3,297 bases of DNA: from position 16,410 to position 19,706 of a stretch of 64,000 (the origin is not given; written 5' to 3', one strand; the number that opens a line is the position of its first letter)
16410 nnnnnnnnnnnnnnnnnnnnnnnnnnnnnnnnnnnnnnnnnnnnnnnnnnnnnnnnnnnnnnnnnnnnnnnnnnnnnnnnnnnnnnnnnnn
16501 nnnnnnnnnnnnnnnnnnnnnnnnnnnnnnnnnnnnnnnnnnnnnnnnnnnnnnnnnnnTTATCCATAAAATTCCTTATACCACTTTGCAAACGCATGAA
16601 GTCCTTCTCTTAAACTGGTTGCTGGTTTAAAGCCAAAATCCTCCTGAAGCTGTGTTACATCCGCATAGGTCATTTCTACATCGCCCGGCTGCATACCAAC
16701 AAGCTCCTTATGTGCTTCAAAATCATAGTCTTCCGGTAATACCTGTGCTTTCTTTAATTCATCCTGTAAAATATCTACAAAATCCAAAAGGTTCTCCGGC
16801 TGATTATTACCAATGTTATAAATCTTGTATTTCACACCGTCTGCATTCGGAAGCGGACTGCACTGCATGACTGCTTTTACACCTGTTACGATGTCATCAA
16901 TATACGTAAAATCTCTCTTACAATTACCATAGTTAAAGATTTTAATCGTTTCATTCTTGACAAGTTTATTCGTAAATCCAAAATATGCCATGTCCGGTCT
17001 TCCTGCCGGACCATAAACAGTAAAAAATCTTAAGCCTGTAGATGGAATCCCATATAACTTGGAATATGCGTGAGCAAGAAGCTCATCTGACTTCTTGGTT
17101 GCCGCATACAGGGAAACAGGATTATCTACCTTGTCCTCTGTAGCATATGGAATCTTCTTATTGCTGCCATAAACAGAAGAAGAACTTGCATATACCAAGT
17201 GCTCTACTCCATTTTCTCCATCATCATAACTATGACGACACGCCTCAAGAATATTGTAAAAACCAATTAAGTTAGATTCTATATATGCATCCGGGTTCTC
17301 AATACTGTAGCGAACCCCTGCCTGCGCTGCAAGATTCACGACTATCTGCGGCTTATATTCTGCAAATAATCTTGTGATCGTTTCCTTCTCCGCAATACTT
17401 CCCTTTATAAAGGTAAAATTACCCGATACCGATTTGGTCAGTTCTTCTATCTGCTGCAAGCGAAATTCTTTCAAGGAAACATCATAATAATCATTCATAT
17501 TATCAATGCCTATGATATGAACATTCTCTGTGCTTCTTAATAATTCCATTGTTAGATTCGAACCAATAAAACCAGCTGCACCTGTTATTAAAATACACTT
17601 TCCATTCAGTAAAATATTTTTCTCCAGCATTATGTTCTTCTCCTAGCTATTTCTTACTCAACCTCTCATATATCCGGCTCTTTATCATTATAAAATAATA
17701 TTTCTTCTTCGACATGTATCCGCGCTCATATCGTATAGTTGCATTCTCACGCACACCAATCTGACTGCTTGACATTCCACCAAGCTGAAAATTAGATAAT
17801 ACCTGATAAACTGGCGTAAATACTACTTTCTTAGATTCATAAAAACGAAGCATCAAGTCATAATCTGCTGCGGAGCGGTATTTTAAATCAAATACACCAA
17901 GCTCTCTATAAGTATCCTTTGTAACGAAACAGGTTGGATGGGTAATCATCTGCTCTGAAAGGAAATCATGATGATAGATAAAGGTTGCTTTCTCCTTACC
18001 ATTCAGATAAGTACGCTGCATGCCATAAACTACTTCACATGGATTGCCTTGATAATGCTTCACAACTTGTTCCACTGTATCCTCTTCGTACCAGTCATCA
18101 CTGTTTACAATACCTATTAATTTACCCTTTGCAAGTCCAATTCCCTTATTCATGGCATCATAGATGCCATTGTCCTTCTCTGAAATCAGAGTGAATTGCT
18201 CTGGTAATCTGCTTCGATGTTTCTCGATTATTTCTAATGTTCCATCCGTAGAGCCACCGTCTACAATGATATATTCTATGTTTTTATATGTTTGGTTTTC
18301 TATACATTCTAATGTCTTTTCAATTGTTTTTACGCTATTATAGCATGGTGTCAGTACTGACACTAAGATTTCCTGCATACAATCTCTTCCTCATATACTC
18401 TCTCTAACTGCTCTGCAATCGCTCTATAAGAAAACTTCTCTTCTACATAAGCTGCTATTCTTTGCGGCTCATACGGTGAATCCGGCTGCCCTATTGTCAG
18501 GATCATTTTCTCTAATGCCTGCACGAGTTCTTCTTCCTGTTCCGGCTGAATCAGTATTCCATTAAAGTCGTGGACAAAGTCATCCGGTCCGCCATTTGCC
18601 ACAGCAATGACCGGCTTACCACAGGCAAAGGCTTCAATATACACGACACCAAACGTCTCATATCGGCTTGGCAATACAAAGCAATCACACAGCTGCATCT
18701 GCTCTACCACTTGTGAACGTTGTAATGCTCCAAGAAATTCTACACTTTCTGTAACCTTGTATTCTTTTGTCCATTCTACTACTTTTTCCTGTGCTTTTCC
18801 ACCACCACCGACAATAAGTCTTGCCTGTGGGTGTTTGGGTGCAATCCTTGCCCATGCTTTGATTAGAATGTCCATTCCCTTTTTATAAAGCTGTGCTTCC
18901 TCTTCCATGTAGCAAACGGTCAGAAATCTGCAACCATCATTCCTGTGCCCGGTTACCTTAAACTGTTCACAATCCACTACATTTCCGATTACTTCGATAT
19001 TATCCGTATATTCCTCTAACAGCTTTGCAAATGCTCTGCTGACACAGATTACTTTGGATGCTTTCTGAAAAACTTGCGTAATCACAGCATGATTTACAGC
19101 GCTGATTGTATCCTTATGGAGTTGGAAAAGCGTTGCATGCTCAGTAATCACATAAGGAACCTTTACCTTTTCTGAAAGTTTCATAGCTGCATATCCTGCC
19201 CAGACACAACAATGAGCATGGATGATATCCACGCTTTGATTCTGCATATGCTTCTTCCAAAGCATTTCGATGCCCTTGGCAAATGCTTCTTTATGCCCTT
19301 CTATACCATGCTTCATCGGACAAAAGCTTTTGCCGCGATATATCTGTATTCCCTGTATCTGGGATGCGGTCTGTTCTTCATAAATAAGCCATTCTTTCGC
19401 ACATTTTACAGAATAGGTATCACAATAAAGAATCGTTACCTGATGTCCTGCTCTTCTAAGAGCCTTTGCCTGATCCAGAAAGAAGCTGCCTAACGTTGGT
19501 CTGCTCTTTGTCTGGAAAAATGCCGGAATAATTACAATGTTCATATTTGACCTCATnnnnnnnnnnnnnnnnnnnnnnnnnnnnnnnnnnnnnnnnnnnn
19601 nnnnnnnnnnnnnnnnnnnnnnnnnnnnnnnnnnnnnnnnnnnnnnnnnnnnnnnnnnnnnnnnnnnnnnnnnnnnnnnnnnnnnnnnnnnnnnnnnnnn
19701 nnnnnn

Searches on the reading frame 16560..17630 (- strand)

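Call 7: search_protein_families(library=pfam, proteins=[window:16560-17630:-], max_evalue=0.00001)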
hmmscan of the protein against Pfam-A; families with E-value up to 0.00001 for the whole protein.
window:16560-17630:- (356 aa): 6 families
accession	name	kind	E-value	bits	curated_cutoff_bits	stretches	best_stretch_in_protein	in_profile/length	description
PF16363.11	GDP_Man_Dehyd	-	3.8e-55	188.1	27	1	14-345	1-330/332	GDP-mannose 4,6 dehydratase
PF01370.27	Epimerase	-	5.3e-53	180.3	20.9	1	13-274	1-240/240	NAD dependent epimerase/dehydratase family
PF01073.25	3Beta_HSD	-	3.3e-17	62.9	22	1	14-291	1-267/280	3-beta hydroxysteroid dehydrogenase/isomerase family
PF04321.23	RmlD_sub_bind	-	7.2e-16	58.5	27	1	13-299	3-240/287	RmlD substrate binding domain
PF02719.21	Polysacc_synt_2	-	1e-14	54.9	20.2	1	13-193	1-156/293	Polysaccharide biosynthesis protein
PF07993.18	NAD_binding_4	-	1.1e-07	31.8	20.1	1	15-207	1-209/258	Male sterility protein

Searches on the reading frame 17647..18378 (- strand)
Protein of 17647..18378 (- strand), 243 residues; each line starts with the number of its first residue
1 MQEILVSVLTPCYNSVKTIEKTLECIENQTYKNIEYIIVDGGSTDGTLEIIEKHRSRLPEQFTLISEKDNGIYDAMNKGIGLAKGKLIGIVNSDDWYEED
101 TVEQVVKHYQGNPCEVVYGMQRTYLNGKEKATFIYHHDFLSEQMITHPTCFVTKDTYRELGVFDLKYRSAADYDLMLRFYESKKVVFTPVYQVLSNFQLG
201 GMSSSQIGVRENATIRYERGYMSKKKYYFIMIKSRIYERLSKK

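Call 7: search_protein_families(library=pfam, proteins=[window:17647-18378:-], max_evalue=0.00001)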
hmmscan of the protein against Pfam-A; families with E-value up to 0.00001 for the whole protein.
window:17647-18378:- (243 aa): 3 families
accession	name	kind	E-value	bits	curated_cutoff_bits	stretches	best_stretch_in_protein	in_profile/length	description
PF00535.33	Glycos_transf_2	-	3.2e-31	109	23.3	1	7-134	1-128/168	Glycosyl transferase family 2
PF10111.15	Glyco_tranf_2_2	-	1.2e-09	38.6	27.3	1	7-167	1-185/276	Glycosyltransferase like family 2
PF13641.12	Glyco_tranf_2_3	-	5.3e-08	33.6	27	1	6-139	3-140/230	Glycosyltransferase like family 2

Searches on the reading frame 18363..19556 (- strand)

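Call 7: search_protein_families(library=pfam, proteins=[window:18363-19556:-], max_evalue=0.00001)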
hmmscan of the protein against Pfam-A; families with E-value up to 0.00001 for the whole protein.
window:18363-19556:- (397 aa): 5 families
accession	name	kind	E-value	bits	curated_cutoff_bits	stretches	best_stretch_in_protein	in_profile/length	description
PF00534.26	Glycos_transf_1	-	4.1e-35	121.3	26.4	1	224-352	26-156/172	Glycosyl transferases group 1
PF13692.12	Glyco_trans_1_4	-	2.2e-29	103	27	1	224-352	13-140/142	Glycosyl transferases group 1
PF13439.12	Glyco_transf_4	-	6.5e-22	78.8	28.5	1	25-197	7-169/170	Glycosyltransferase Family 4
PF13579.12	Glyco_trans_4_4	-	3.9e-13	50.5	29.7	1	25-190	6-155/158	Glycosyl transferase 4-like domain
PF20706.3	GT4-conflict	-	1.5e-08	34.5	26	1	155-331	136-323/385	Family 4 Glycosyltransferase in conflict systems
